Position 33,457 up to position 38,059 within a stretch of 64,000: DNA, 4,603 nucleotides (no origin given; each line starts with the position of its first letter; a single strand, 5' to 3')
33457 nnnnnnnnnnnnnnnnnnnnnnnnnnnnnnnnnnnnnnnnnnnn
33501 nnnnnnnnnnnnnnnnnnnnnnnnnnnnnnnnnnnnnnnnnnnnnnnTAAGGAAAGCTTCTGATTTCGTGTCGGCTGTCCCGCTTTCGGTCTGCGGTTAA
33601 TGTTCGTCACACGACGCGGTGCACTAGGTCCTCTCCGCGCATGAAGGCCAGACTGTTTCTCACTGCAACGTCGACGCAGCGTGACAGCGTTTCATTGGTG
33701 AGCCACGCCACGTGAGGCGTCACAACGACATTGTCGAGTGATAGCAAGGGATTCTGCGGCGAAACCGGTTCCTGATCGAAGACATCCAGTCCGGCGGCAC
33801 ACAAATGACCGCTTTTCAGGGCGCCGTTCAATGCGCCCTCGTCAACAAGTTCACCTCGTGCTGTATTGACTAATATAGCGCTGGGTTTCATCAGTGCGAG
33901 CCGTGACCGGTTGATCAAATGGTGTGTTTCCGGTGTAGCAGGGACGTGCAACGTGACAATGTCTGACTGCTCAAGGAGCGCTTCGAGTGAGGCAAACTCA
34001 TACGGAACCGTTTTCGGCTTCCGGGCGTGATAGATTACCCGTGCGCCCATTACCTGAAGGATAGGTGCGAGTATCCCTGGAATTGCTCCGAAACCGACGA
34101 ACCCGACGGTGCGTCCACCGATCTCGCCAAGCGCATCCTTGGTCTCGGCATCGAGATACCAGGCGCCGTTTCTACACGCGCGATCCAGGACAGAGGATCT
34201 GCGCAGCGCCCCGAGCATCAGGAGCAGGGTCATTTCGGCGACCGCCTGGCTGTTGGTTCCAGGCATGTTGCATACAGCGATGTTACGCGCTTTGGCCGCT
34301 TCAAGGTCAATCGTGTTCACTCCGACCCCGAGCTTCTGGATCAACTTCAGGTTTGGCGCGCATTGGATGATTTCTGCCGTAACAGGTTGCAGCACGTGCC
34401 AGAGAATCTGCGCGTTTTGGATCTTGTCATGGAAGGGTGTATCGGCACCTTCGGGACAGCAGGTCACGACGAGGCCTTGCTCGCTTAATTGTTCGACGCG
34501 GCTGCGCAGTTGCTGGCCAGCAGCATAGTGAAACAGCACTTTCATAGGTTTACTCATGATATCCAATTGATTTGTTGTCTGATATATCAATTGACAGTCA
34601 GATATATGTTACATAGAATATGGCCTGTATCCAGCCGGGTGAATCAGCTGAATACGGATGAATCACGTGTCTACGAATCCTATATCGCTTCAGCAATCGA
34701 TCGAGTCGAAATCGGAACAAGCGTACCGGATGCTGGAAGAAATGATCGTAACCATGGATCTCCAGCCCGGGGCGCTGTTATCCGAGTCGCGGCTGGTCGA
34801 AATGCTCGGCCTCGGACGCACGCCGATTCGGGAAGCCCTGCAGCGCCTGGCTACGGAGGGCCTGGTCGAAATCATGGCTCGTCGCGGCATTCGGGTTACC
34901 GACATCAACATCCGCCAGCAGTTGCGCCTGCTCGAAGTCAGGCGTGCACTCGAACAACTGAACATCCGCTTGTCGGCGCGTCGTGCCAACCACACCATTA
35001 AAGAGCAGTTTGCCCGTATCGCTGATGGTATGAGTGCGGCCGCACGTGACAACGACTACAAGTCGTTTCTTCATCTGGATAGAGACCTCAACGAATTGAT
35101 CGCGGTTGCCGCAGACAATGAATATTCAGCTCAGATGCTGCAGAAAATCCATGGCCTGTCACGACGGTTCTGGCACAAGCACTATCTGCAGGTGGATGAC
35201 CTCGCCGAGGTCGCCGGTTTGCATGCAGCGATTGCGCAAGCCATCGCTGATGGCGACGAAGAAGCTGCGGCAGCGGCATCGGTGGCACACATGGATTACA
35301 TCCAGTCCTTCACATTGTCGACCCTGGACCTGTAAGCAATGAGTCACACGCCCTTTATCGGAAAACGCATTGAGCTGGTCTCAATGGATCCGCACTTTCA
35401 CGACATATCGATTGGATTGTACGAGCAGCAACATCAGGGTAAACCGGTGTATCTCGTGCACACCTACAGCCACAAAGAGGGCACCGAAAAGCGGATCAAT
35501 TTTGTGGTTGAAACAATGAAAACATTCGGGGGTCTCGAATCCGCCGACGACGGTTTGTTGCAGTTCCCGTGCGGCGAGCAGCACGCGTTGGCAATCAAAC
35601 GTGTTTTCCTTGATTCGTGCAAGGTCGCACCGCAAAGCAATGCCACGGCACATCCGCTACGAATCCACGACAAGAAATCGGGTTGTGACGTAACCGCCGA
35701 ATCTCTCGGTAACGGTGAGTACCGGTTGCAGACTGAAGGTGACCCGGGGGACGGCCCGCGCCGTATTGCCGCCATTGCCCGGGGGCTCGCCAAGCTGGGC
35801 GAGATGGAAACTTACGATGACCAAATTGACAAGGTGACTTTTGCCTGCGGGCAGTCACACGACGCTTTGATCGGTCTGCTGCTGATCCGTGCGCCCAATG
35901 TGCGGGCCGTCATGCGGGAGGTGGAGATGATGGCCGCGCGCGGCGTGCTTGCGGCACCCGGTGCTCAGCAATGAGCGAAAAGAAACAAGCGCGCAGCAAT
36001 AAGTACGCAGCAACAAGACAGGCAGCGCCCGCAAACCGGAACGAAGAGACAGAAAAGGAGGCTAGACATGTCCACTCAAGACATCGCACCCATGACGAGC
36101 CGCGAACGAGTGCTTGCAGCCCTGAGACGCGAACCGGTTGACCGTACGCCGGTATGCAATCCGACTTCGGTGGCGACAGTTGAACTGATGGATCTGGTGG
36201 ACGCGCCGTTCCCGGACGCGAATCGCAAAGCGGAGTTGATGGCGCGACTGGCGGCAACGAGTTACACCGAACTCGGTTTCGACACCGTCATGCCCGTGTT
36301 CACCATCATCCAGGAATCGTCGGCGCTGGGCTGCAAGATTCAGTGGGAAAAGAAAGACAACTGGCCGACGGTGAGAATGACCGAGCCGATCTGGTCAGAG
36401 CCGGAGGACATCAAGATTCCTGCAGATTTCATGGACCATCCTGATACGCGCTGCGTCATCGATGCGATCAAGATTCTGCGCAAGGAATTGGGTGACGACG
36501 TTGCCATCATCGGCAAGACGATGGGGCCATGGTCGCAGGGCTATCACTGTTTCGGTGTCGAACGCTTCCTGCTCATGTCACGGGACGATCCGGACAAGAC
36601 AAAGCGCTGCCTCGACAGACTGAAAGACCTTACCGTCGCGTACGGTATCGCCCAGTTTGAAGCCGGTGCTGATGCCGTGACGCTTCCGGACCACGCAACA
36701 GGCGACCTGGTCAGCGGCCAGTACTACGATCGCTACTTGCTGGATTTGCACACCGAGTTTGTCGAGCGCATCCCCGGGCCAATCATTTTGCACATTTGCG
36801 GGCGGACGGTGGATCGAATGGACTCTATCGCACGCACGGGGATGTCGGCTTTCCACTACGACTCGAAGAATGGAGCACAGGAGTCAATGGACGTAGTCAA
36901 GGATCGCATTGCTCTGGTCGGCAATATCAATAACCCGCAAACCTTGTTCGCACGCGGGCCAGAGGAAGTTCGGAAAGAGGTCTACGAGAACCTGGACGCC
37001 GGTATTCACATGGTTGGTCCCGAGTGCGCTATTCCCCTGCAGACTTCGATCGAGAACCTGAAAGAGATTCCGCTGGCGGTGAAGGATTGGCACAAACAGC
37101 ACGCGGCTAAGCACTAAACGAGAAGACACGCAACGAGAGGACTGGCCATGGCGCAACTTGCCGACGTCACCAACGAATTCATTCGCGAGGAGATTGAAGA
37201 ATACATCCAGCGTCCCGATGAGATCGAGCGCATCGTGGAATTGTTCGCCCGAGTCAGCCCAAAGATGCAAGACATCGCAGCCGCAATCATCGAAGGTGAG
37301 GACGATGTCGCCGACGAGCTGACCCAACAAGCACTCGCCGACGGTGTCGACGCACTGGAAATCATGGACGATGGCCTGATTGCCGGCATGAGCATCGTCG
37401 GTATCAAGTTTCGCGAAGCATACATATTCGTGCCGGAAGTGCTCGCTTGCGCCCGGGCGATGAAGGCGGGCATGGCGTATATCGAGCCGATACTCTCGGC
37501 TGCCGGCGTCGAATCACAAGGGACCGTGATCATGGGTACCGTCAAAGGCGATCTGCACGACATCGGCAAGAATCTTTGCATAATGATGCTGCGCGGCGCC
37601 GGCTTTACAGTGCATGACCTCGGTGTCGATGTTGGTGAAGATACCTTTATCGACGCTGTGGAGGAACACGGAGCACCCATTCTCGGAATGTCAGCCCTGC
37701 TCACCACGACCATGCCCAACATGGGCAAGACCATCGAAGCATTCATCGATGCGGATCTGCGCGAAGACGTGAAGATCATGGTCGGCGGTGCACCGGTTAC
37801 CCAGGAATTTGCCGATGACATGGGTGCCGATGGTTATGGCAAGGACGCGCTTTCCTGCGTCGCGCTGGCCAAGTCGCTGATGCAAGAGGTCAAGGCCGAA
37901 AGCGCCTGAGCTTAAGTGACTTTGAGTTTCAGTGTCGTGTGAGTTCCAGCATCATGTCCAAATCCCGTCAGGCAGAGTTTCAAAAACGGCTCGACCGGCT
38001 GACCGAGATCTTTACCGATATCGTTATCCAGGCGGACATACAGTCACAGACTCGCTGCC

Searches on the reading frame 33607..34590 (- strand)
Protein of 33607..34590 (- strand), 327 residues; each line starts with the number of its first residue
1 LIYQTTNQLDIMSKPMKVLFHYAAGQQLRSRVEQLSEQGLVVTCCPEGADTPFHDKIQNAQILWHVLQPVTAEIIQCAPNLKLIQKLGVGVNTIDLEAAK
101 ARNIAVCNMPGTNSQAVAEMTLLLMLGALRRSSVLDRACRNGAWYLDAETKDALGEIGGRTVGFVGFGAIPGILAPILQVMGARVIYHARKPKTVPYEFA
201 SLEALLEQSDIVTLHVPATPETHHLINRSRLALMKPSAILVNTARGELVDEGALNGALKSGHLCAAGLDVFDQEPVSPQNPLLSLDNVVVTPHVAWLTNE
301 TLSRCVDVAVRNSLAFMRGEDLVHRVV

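Call 7: search_protein_families(library=pfam, proteins=[window:33607-34590:-])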
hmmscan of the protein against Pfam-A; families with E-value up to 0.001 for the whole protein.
window:33607-34590:- (327 aa): 2 families
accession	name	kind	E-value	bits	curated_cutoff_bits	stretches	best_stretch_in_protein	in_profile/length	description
PF02826.25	2-Hacid_dh_C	-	1.8e-56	190.8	25.1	1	123-295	2-178/178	D-isomer specific 2-hydroxyacid dehydrogenase, NAD binding domain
PF00389.36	2-Hacid_dh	-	3.7e-27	95.1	24.6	1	32-326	12-133/134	D-isomer specific 2-hydroxyacid dehydrogenase, catalytic domain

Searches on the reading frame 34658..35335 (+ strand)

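Call 7: search_protein_families(library=pfam, proteins=[window:34658-35335:+])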
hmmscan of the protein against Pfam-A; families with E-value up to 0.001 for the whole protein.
window:34658-35335:+ (225 aa): 2 families
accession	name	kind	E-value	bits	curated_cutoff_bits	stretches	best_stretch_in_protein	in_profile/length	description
PF07729.17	FCD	-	3.2e-22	79.7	24.3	1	91-213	2-124/125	FCD domain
PF00392.27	GntR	-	1.8e-17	63.1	27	1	19-80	2-64/64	Bacterial regulatory proteins, gntR family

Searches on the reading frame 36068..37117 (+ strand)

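Call 8: search_protein_families(library=pfam, proteins=[window:36068-37117:+])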
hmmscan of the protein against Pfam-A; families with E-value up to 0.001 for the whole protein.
window:36068-37117:+ (349 aa): 1 family
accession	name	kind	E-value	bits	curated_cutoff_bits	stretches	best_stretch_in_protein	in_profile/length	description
PF01208.23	URO-D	-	2.1e-67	228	23.9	1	10-340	1-345/346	Uroporphyrinogen decarboxylase (URO-D)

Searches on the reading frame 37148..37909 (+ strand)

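Call 8: search_protein_families(library=pfam, proteins=[window:37148-37909:+])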
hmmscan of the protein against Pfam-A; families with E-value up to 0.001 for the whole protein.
window:37148-37909:+ (253 aa): 2 families
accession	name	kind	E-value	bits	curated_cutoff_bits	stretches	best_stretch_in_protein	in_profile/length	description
PF02310.24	B12-binding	-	2.7e-27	95.4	32.1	1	126-236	2-118/121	B12 binding domain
PF02607.22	B12-binding_2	-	3.4e-20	72.5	23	1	41-113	3-74/74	B12 binding domain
